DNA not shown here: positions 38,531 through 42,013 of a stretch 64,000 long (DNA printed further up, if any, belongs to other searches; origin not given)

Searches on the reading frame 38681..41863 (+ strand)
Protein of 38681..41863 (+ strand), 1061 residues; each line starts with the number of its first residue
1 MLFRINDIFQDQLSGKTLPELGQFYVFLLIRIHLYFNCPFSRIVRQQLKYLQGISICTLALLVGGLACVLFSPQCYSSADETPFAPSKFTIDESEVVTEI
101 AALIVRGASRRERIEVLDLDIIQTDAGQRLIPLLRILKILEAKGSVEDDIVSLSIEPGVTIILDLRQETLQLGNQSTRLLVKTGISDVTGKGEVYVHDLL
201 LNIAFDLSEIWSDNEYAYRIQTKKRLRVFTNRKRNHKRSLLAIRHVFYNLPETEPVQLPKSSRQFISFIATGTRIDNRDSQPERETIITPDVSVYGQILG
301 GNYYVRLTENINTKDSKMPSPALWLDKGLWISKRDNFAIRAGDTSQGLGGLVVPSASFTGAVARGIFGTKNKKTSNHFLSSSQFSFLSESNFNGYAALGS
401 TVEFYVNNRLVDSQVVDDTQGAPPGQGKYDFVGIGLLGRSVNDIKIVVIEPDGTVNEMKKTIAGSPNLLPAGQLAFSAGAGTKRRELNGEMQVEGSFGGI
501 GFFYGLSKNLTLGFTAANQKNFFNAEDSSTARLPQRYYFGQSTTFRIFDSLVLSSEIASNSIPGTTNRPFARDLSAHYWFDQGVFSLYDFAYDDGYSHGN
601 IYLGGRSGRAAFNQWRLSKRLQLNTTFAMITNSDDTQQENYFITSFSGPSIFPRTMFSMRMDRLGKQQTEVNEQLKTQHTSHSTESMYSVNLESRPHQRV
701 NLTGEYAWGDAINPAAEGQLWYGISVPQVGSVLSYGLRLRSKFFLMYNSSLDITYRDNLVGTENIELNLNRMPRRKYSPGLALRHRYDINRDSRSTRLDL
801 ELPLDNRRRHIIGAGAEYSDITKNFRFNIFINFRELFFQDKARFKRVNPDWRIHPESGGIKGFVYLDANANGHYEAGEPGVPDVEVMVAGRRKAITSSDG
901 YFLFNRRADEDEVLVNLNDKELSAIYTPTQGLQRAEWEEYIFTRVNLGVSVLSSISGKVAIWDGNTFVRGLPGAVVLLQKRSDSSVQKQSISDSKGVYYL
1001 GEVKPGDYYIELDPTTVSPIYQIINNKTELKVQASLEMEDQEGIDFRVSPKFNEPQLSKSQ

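Call 48: search_protein_families(library=pfam, proteins=[window:38681-41863:+], max_evalue=0.001)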
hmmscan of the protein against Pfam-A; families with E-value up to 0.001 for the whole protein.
window:38681-41863:+ (1061 aa): 3 families
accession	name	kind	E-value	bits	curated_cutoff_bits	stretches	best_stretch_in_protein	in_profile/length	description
PF17210.9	SdrD_B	-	1.1e-09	38.9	29.7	0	862-907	5-55/112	SdrD B-like domain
PF13620.12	CarboxypepD_reg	-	3.5e-05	24.5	32.3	0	969-1011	12-53/82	Carboxypeptidase regulatory-like domain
PF00577.26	Usher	-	5.9e-05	22.5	27.1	0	442-512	130-198/549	Outer membrane usher protein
